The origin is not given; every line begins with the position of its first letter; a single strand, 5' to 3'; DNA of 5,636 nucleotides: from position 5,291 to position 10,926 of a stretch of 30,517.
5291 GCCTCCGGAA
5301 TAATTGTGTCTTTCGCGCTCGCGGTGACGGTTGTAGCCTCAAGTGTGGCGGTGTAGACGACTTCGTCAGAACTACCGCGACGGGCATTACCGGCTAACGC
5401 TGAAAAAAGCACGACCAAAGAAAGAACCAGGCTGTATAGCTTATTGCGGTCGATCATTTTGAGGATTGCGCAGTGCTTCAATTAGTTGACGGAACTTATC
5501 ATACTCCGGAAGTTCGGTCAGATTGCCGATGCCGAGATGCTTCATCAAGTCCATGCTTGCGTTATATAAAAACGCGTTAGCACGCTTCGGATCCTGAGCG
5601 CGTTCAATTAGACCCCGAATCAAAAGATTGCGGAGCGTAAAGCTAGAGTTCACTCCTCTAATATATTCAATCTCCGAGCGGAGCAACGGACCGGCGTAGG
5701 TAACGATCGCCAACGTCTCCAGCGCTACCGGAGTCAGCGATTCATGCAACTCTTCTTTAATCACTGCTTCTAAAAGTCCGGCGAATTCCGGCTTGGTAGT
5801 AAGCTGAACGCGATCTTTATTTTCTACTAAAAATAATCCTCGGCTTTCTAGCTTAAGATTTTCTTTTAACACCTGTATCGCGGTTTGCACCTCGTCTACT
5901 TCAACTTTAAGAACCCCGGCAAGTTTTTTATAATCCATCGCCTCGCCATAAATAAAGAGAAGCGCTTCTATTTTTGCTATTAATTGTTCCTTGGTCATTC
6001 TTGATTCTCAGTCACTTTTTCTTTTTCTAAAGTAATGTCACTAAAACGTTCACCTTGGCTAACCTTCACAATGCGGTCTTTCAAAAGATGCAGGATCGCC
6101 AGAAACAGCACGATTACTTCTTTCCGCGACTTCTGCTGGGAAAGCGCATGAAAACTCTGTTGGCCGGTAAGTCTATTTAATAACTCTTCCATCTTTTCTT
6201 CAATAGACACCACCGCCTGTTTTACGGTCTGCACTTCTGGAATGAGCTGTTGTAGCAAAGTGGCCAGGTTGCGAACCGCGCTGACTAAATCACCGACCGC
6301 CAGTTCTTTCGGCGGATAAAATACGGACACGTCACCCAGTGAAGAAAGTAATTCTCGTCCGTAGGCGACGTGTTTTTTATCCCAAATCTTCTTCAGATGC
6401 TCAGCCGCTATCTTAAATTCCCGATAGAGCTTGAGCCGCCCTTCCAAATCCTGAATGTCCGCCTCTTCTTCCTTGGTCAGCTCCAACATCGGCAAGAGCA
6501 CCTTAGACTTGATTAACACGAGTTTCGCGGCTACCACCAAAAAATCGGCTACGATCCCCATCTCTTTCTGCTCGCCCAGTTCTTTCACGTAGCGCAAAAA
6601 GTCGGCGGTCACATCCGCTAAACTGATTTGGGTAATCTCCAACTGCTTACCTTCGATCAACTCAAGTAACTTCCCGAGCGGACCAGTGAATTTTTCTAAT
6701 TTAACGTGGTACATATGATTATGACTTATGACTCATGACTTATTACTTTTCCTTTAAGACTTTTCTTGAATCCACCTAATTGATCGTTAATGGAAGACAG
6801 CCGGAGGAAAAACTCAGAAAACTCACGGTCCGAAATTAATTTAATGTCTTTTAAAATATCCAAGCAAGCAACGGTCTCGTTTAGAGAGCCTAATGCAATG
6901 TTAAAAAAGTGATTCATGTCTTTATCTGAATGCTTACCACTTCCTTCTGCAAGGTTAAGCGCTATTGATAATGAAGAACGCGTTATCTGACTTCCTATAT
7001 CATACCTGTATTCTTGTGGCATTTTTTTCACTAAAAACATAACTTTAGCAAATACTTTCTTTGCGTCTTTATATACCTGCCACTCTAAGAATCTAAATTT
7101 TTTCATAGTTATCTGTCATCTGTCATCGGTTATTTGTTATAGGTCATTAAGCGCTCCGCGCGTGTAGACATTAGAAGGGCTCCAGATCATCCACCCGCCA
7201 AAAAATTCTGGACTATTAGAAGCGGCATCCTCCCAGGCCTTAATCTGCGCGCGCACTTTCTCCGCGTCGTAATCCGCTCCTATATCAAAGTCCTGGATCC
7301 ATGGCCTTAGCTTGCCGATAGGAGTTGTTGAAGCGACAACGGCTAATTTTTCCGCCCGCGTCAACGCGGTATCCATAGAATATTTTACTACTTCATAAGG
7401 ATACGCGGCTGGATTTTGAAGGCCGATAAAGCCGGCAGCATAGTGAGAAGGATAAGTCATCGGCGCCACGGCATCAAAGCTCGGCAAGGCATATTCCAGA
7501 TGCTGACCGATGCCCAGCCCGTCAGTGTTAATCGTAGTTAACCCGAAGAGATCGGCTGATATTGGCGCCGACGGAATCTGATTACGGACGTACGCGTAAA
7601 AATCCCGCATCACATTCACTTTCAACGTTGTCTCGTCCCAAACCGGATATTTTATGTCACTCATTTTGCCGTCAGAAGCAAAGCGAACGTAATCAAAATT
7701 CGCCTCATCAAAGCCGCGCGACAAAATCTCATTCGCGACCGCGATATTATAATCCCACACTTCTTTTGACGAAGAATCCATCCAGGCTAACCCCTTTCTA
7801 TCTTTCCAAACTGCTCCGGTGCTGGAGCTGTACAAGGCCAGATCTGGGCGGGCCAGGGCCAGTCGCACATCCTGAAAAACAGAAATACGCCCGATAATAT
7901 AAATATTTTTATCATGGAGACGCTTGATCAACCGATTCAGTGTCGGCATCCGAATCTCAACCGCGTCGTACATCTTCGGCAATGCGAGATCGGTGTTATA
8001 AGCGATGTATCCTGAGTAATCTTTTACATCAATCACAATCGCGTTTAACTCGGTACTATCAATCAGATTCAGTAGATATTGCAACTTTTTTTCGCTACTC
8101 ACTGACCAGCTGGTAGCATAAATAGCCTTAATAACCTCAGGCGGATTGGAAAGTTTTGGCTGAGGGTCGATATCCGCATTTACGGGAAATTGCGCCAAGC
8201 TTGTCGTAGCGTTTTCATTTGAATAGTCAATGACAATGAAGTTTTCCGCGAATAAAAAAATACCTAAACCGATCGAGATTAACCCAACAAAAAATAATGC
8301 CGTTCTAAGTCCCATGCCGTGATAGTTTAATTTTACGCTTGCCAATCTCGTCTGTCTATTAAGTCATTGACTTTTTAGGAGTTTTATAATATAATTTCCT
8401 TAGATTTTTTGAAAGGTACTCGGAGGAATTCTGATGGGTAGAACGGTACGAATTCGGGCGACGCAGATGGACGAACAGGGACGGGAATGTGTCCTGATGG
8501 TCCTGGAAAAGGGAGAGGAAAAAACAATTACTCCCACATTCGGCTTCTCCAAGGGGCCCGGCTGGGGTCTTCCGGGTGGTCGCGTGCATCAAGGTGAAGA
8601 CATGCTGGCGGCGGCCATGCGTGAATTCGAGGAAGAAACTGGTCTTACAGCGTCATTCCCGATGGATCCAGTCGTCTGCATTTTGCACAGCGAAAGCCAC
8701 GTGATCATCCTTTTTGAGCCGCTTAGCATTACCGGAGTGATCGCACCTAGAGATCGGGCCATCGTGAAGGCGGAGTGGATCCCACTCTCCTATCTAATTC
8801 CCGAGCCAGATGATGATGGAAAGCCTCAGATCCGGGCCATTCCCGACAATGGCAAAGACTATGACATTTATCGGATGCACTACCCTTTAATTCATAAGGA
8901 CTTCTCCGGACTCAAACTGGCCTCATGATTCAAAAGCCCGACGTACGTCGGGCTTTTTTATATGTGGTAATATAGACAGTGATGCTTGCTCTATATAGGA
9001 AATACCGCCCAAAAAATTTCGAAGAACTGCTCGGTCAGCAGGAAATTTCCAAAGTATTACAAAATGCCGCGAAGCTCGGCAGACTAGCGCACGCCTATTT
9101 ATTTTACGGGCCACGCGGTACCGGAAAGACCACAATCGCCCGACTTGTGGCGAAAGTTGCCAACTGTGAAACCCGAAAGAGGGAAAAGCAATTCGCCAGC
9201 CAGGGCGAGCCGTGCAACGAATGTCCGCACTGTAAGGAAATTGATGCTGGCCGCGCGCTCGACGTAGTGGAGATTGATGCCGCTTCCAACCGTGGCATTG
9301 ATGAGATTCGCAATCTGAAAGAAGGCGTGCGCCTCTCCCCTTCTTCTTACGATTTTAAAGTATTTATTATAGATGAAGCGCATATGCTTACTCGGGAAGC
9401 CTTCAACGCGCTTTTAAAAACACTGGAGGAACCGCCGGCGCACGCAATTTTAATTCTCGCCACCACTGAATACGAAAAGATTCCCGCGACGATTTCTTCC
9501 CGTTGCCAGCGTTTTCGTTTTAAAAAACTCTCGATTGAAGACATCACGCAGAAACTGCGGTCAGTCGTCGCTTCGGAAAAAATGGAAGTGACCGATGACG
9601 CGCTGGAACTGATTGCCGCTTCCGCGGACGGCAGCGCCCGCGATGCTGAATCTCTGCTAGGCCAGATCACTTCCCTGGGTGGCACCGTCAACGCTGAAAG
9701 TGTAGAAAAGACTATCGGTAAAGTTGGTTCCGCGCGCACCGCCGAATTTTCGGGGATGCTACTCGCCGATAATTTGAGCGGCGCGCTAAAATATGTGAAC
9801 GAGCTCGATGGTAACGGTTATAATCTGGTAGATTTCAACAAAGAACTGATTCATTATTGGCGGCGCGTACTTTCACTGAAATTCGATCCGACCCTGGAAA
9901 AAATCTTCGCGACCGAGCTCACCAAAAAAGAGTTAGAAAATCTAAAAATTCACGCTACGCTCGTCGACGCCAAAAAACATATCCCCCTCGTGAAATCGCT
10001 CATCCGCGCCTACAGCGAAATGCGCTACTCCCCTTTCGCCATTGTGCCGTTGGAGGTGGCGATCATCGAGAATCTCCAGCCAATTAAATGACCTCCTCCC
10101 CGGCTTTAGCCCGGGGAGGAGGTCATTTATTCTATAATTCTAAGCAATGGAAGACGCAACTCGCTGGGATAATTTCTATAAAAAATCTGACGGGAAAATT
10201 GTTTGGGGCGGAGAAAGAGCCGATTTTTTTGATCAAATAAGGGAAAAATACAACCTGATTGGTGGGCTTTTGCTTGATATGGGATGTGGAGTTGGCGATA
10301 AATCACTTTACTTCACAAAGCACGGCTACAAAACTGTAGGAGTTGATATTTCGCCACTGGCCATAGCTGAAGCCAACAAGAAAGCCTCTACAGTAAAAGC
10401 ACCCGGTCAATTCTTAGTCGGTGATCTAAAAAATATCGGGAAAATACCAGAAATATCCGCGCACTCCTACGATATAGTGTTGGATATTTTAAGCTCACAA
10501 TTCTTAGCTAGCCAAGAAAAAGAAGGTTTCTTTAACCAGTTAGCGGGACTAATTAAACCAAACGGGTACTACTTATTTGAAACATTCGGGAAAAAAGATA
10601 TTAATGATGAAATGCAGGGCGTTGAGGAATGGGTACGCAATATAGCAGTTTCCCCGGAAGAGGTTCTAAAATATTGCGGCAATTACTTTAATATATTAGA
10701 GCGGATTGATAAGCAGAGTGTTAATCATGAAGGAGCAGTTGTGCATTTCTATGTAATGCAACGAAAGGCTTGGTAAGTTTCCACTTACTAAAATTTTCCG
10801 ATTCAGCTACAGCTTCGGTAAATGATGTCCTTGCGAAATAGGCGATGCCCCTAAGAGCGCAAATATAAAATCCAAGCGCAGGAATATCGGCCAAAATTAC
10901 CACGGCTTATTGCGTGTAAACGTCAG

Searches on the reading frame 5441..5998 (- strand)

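Call 75: search_protein_families(library=pfam, proteins=[window:5441-5998:-], max_evalue=0.001)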
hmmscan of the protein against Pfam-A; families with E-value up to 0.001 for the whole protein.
window:5441-5998:- (185 aa): 1 family
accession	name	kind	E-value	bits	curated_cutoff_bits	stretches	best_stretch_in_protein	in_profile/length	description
PF04079.22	SMC_ScpB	-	1.9e-38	132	27.4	1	8-165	1-159/160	Segregation and condensation complex subunit ScpB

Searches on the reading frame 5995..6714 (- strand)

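Call 47: search_protein_families(library=pfam, proteins=[window:5995-6714:-], max_evalue=0.001)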
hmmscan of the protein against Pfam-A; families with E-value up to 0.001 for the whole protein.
window:5995-6714:- (239 aa): 2 families
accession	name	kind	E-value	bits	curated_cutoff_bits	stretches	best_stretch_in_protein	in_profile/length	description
PF02616.19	SMC_ScpA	-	1.4e-25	91.1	24.6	1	19-228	1-228/232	Segregation and condensation protein ScpA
PF04824.21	Rad21_Rec8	-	2.2e-05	24.1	22.7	1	187-230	7-50/55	Conserved region of Rad21 / Rec8 like protein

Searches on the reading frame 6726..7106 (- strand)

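Call 75: search_protein_families(library=pfam, proteins=[window:6726-7106:-], max_evalue=0.001)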
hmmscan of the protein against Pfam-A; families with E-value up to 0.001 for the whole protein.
window:6726-7106:- (126 aa): 1 family
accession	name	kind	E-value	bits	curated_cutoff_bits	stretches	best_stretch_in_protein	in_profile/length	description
PF05635.17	23S_rRNA_IVP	-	2.5e-27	95.6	33.8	1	10-110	4-104/106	23S rRNA-intervening sequence protein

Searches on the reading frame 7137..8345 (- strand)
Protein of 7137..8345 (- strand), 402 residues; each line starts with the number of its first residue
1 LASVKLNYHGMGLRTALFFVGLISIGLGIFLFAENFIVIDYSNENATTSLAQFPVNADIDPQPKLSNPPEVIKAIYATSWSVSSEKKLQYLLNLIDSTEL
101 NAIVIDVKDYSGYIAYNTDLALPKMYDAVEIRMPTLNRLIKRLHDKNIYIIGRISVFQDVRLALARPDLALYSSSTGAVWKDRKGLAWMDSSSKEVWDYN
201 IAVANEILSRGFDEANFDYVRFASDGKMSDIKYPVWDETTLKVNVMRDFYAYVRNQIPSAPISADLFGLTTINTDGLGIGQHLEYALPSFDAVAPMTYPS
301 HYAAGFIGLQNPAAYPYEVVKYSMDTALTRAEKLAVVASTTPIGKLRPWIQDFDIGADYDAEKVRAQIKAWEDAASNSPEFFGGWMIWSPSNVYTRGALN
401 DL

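Call 47: search_protein_families(library=pfam, proteins=[window:7137-8345:-], max_evalue=0.001)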
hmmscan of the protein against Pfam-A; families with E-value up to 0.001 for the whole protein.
window:7137-8345:- (402 aa): 1 family
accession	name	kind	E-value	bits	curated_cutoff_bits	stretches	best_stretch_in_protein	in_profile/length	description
PF13200.12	DUF4015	-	6.6e-92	308.4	27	1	74-394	1-313/313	Putative glycosyl hydrolase domain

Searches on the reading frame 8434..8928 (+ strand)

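Call 47: search_protein_families(library=pfam, proteins=[window:8434-8928:+], max_evalue=0.001)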
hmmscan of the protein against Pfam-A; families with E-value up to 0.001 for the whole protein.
window:8434-8928:+ (164 aa): 1 family
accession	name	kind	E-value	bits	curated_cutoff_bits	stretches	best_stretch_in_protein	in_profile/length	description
PF00293.34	NUDIX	-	5.5e-14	52.8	21.1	1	13-128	12-125/134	NUDIX domain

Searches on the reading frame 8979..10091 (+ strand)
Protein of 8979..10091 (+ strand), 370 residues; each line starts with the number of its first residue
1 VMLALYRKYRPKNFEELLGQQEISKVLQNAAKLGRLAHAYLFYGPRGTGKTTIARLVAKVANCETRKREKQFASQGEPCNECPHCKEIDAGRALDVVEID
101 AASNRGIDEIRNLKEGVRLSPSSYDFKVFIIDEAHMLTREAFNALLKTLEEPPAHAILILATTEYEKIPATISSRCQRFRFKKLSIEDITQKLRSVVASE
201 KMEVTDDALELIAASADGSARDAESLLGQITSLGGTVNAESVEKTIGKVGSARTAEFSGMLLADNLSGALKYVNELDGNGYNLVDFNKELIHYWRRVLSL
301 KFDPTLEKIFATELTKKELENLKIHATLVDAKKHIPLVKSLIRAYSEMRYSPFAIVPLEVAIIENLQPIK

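Call 47: search_protein_families(library=pfam, proteins=[window:8979-10091:+], max_evalue=0.001)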
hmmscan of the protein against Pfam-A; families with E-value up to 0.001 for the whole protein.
window:8979-10091:+ (370 aa): 11 families
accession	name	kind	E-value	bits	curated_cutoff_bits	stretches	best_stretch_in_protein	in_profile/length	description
PF13177.12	DNA_pol3_delta2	-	8.3e-45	153.1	27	1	19-184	1-160/161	DNA polymerase III, delta subunit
PF00004.35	AAA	-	1.8e-13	51.5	21.2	1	40-181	1-128/131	ATPase family associated with various cellular activities (AAA)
PF22608.2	DNAX_ATPase_lid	-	1.7e-10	40.9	27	1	189-234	2-47/49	DNA polymerase III clamp loader subunit, ATPase lid domain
PF05496.18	RuvB_N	-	4.3e-07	30.3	27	1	10-66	2-62/159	Holliday junction DNA helicase RuvB P-loop domain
PF13401.12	AAA_22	-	1.4e-06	29.1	27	1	40-159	8-121/130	AAA domain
PF06068.19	TIP49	-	7.4e-06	25.8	23.8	0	128-163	277-311/347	TIP49 P-loop domain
PF13604.12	AAA_30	-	3.4e-05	24.1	27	1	41-158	22-121/191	AAA domain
PF12169.13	DNA_pol3_gamma3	-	3.7e-05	24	24.4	1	237-363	1-125/143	DNA polymerase III subunits gamma and tau domain III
PF07728.20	AAA_5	-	8.2e-05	23.1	22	0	41-64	3-27/139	AAA domain (dynein-related subfamily)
PF04851.21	ResIII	-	0.00012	22.5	22.5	0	115-151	115-152/164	Type III restriction enzyme, res subunit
PF13245.12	AAA_19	-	0.0005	20.7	25.1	0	38-157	12-121/134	AAA domain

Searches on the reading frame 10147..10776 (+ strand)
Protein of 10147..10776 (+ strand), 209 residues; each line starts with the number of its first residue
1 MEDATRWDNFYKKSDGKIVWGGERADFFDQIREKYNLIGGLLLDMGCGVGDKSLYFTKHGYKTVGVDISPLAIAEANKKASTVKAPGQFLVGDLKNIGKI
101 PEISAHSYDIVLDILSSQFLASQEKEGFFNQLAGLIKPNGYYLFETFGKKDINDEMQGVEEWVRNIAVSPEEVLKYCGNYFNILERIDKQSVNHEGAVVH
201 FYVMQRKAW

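Call 47: search_protein_families(library=pfam, proteins=[window:10147-10776:+], max_evalue=0.001)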
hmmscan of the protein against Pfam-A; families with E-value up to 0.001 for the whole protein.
window:10147-10776:+ (209 aa): 7 families
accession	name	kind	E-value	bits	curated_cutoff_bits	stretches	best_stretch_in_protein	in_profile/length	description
PF08241.18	Methyltransf_11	-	3.3e-13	50.5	21.2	1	43-144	1-95/95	Methyltransferase domain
PF13649.12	Methyltransf_25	-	5.6e-13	49.8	27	1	43-140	2-97/97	Methyltransferase domain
PF08242.18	Methyltransf_12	-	2.9e-10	41.2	30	1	43-141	1-97/98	Methyltransferase domain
PF13847.12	Methyltransf_31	-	6.2e-10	39.4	27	1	42-155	7-125/145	Methyltransferase domain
PF13489.12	Methyltransf_23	-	1e-08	35.5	27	1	39-156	23-128/164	Methyltransferase domain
PF03848.20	TehB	-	2.7e-05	24.1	20.4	1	40-143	32-131/193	Tellurite resistance protein TehB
PF02353.26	CMAS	-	8.4e-05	22.4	27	1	29-165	52-187/273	Mycolic acid cyclopropane synthetase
